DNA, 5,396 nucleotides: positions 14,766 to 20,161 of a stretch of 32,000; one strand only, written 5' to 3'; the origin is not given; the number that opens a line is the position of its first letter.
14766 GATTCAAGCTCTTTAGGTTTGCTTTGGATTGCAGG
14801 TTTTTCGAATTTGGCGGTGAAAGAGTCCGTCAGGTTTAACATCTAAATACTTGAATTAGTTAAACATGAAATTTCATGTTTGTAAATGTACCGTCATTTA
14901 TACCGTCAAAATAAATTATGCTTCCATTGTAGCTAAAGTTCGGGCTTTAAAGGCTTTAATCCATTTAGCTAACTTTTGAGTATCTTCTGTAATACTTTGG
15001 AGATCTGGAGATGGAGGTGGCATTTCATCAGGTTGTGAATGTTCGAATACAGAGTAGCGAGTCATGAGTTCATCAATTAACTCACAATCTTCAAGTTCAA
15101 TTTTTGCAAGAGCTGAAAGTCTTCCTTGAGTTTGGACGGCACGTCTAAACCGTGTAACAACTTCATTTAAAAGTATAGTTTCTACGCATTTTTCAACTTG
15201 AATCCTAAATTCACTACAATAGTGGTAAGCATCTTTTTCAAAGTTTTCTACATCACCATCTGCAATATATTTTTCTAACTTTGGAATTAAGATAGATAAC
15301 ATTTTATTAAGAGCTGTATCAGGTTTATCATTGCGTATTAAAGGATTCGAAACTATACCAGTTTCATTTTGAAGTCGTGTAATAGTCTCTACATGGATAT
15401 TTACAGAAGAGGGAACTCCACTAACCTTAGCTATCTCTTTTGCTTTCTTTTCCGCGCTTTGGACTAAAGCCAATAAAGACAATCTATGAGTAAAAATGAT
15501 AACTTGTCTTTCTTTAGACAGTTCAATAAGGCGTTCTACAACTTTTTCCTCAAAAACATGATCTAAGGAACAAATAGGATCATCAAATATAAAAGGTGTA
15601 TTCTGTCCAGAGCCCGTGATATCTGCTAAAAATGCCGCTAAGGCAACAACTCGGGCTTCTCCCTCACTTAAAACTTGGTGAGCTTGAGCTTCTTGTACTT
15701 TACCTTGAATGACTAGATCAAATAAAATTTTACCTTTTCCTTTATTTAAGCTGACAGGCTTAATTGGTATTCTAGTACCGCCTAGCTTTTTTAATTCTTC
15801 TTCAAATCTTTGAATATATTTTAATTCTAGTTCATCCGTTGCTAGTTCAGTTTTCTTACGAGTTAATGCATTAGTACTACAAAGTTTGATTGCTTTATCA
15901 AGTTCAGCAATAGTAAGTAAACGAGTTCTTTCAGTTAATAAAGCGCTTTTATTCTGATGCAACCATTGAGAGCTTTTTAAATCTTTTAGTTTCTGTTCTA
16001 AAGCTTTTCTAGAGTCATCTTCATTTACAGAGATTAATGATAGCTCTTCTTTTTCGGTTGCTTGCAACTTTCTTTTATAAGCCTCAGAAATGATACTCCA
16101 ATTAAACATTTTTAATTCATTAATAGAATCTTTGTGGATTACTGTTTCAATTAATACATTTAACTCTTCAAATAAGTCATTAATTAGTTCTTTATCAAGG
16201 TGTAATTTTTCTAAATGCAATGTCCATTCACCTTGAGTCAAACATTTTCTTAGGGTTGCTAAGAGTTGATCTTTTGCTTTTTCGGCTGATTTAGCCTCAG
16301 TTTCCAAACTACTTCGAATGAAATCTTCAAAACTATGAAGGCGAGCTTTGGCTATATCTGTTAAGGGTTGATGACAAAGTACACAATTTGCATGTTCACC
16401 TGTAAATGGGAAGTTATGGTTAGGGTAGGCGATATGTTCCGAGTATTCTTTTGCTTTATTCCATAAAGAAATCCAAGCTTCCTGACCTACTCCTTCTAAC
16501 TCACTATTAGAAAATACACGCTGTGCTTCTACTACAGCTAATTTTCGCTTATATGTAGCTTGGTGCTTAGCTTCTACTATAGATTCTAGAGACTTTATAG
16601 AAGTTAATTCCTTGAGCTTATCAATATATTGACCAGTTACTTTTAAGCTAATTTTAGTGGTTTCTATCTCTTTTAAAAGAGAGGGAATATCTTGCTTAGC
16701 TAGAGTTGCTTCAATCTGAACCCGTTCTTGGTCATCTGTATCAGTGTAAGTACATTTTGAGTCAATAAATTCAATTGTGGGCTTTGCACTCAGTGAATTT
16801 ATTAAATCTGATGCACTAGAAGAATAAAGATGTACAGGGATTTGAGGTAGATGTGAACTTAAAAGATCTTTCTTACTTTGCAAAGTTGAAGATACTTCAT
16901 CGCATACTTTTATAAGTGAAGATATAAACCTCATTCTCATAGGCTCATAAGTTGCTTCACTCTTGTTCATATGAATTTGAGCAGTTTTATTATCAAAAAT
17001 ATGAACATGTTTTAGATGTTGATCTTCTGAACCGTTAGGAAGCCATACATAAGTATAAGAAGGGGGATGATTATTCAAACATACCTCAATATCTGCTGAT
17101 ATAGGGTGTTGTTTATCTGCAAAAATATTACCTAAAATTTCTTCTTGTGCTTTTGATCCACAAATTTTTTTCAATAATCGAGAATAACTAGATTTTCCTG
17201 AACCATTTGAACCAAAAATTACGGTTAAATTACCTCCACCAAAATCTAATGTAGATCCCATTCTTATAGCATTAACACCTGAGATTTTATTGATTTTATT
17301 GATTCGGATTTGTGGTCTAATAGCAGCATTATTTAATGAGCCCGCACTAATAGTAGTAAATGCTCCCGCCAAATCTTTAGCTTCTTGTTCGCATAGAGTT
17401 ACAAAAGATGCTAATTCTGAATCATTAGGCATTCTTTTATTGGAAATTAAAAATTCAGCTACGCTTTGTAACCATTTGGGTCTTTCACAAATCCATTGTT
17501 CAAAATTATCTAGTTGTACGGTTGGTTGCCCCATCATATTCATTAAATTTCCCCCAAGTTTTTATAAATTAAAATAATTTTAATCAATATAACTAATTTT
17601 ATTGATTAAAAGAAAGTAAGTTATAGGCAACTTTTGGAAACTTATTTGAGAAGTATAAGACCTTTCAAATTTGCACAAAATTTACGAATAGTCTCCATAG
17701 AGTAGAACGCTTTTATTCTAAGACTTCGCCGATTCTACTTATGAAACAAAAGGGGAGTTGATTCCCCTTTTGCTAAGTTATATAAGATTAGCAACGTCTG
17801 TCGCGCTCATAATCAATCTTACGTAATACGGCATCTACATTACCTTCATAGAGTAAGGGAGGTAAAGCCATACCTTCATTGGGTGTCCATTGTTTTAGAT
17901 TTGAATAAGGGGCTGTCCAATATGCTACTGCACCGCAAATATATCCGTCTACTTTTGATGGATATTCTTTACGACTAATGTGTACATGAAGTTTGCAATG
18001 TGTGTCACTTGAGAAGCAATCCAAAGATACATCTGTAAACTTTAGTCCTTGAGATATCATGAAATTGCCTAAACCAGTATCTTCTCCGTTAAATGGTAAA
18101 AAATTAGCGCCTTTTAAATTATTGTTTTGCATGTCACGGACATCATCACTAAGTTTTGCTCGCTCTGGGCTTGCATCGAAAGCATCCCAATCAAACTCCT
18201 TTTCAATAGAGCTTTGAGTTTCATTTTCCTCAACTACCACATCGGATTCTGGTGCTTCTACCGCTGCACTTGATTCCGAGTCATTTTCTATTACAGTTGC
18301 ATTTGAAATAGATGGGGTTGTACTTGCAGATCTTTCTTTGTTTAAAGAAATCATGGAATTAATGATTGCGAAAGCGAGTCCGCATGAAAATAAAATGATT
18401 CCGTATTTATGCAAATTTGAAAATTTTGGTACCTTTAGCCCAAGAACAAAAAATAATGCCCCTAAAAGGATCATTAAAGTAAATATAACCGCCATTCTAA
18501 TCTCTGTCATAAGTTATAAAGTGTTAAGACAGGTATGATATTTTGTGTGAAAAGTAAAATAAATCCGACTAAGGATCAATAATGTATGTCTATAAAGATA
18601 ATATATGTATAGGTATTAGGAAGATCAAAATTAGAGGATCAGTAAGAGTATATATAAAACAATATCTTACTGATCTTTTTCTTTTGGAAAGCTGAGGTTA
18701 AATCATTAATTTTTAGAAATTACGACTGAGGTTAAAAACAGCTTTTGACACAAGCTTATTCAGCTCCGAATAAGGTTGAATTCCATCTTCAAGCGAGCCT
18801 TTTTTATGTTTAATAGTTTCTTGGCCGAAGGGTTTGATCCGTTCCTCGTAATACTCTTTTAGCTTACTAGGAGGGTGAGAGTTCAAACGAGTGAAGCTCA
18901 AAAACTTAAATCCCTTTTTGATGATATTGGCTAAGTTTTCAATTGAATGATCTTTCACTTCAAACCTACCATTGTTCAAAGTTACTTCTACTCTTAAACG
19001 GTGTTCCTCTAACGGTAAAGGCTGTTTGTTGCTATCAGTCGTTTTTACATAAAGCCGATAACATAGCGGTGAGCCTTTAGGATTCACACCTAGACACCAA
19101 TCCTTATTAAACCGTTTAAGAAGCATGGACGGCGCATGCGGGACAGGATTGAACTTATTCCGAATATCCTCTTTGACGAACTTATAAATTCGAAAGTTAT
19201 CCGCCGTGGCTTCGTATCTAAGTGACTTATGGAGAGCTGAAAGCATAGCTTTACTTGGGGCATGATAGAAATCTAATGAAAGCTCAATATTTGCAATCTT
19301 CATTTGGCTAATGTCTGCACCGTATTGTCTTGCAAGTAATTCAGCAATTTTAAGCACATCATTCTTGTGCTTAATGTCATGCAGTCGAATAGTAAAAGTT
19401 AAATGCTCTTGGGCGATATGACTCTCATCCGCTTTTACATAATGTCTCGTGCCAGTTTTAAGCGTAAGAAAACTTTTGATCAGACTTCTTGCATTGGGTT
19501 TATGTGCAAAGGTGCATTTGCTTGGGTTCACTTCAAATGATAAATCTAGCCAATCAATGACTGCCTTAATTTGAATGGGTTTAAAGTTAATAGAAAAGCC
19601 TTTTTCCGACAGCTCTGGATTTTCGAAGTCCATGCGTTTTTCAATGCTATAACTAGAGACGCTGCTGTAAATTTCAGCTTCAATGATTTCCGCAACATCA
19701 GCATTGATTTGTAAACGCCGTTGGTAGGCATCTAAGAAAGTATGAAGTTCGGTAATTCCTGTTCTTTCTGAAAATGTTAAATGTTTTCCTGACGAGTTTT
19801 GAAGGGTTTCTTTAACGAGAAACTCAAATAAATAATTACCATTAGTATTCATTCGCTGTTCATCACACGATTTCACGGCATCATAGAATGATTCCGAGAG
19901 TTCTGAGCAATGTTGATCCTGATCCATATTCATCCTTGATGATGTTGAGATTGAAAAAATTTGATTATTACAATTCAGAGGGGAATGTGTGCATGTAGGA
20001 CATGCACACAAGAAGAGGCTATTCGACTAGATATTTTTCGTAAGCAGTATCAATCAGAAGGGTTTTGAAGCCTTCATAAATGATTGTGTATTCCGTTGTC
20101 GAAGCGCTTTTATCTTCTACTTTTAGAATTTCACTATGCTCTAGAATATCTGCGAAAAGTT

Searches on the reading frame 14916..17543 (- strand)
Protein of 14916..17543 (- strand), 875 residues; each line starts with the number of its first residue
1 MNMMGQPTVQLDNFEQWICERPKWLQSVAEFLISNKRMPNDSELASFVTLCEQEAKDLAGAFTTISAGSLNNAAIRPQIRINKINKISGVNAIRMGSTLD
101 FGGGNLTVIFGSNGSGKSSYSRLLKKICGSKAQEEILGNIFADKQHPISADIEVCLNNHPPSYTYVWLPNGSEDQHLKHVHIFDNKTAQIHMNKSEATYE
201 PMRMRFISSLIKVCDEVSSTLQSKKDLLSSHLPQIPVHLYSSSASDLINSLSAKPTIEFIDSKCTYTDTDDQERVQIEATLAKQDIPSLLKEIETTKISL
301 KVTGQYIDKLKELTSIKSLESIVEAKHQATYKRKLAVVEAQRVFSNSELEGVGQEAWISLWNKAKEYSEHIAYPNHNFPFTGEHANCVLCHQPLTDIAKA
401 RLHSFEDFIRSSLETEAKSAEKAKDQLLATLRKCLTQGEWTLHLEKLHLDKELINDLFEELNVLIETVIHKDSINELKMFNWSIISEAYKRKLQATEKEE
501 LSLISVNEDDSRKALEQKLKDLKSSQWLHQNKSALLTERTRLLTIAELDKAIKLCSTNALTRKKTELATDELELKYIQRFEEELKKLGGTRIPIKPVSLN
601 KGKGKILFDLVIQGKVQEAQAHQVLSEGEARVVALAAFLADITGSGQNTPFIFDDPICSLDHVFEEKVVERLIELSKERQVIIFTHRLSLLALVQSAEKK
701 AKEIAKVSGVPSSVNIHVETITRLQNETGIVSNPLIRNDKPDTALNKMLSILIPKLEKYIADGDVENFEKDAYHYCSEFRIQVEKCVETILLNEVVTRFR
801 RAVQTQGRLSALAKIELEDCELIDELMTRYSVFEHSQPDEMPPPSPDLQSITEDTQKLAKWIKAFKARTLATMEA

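Call 7: search_protein_families(library=ncbifam, proteins=[window:14916-17543:-], max_evalue=0.01)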
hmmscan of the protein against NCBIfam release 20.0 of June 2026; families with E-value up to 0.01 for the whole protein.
window:14916-17543:- (875 aa): 28 families (the best 25 are shown)
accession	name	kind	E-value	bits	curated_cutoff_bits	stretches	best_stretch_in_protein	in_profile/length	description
NF010068.0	PRK13548.1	equivalog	2.5e-10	39.9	261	2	619-692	132-207/261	heme ABC transporter ATP-binding protein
TIGR03375.1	type_I_sec_LssB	subfamily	4.9e-09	35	693.1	1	623-695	602-669/696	type I secretion system permease/ATPase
TIGR02857.1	CydD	equivalog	9.5e-09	34.7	435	1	623-694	457-523/529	thiol reductant ABC exporter subunit CydD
TIGR00972.1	3a0107s01c2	equivalog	1.4e-06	27.8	343.2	0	83-149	6-72/248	phosphate ABC transporter ATP-binding protein PstB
TIGR03608.1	L_ocin_972_ABC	subfamily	2.4e-06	27.2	254.85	1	618-690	128-196/206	putative bacteriocin export ABC transporter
TIGR04521.1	ECF_ATPase_2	equivalog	5.4e-06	25.7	330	1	624-691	144-208/279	energy-coupling factor transporter ATPase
NF008379.0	PRK11174.1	equivalog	1.2e-05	24.2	684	1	621-694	482-550/588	heme ABC transporter permease/ATP-binding protein CydD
NF008338.0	PRK11124.1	equivalog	1.6e-05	24.5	369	1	79-147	3-72/242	arginine ABC transporter ATP-binding protein ArtP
NF010061.0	PRK13538.1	equivalog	1.9e-05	24.2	195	0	618-687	127-192/211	cytochrome c biogenesis heme-transporting ATPase CcmA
TIGR04520.1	ECF_ATPase_1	equivalog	2.7e-05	23.7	315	0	619-693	131-202/269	energy-coupling factor transporter ATPase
TIGR01846.1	type_I_sec_HlyB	subfamily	4e-05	22.1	725.55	1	625-691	594-655/694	type I secretion system permease/ATPase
NF008364.0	PRK11160.1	equivalog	4.5e-05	22.2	630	1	624-694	476-541/575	heme ABC transporter ATP-binding protein/permease CydC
TIGR00611.2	recf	equivalog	4.9e-05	22.6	172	1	615-685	265-338/339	DNA replication/repair protein RecF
TIGR01166.1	cbiO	subfamily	6.7e-05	22.4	211.8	0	618-689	121-188/190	cobalt ABC transporter, ATP-binding protein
TIGR02315.1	ABC_phnC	equivalog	0.00018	21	266.1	0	620-687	141-205/243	phosphonate ABC transporter ATP-binding protein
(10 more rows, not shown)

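Call 14: search_protein_families(library=pfam, proteins=[window:14916-17543:-], max_evalue=0.01)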
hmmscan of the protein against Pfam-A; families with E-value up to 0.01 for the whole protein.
window:14916-17543:- (875 aa): 5 families
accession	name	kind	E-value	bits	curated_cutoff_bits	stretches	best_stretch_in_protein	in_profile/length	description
PF13166.12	AAA_13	-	5.7e-15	55.5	36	1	98-700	12-583/713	AAA domain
PF02463.25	SMC_N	-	7.7e-14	52.1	40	1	105-694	25-205/220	RecF/RecN/SMC N terminal domain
PF13304.12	AAA_21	-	1.2e-05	26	27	0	551-691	220-303/304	AAA domain, putative AbiEii toxin, Type IV TA system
PF00005.33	ABC_tran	-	5e-05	24.3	25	1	98-143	5-45/137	ABC transporter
PF13476.12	AAA_23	-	0.00046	21.3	27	1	87-309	4-123/201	AAA domain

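Call 104: search_protein_families(library=padloc, proteins=[window:14916-17543:-], max_evalue=0.001)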
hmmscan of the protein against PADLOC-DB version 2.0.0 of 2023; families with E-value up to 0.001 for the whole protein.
window:14916-17543:- (875 aa): 14 families
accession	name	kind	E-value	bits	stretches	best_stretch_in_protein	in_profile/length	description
PDLC04893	PDC-S06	-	8.2e-302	1001.8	1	11-869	5-860/862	-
PDLC04891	PDC-S06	-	1.6e-144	481.3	1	14-868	7-856/858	-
PDLC04888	PDC-S06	-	8.8e-76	253.7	1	75-865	75-849/851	-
PDLC04892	PDC-S06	-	2.7e-73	245.6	1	19-827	14-802/843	-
PDLC04135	mad3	-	4.5e-16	57.4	1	87-692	7-328/374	mads_3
PDLC04898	PDC-S06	-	7.6e-08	29.1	1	383-694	284-614/752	-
PDLC02335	AbiLi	-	1.1e-07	29.2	1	105-694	77-243/326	AbiLi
PDLC02980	AriA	-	7.5e-07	27.4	0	565-692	220-304/304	-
PDLC04175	HEC-01A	-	2e-05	21.8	0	83-139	8-63/363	-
PDLC04164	AriA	-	2.5e-05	22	1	597-691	149-236/253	-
PDLC02717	PbeC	-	4.6e-05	20.1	1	580-684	503-601/610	PbeC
PDLC02663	DndD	-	5.8e-05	20.1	1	508-685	468-632/675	DndD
PDLC00290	PtuA1|PtuA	-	0.00014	19.4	1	104-198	23-111/414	AAA ATPase domain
PDLC02732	PbeC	-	0.00067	16.4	0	625-684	558-617/625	PbeC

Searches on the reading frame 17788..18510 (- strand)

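Call 7: search_protein_families(library=ncbifam, proteins=[window:17788-18510:-], max_evalue=0.01)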
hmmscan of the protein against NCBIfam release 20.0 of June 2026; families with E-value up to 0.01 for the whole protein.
window:17788-18510:- (240 aa): 0 families

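Call 14: search_protein_families(library=pfam, proteins=[window:17788-18510:-], max_evalue=0.01)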
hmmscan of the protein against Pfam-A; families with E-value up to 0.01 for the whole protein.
window:17788-18510:- (240 aa): 1 family
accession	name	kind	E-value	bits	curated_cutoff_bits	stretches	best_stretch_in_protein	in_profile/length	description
PF24961.1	NfeD_membrane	-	0.0062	17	26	1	11-57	52-90/119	NfeD integral membrane domain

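Call 104: search_protein_families(library=padloc, proteins=[window:17788-18510:-], max_evalue=0.001)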
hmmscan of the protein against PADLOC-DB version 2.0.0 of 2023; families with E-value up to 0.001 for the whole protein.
window:17788-18510:- (240 aa): 0 families

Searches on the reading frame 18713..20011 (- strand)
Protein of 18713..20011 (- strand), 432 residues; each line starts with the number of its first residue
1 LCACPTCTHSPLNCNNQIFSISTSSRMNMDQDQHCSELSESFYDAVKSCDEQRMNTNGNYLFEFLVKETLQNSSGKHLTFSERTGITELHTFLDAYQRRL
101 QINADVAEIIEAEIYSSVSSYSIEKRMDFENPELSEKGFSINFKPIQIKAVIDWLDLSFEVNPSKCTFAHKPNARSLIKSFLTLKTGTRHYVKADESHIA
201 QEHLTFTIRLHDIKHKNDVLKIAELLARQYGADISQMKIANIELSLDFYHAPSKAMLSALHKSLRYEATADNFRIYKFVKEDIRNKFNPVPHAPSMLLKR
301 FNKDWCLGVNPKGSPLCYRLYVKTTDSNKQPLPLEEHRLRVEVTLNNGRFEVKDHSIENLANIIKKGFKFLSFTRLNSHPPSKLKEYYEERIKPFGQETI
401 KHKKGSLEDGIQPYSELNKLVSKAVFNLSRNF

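Call 5: search_protein_families(library=pfam, proteins=[window:18713-20011:-], max_evalue=0.1)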
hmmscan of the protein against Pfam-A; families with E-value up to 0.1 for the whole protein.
window:18713-20011:- (432 aa): 1 family
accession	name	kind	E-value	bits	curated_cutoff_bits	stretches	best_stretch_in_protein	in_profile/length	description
PF25621.1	PhiKZ_gp244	-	0.092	13.3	27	0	28-78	15-64/116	Bacteriophage PhiKZ capsid decoration protein gp244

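Call 104: search_protein_families(library=padloc, proteins=[window:18713-20011:-], max_evalue=0.001)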
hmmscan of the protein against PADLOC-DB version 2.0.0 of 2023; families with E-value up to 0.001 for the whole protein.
window:18713-20011:- (432 aa): 0 families
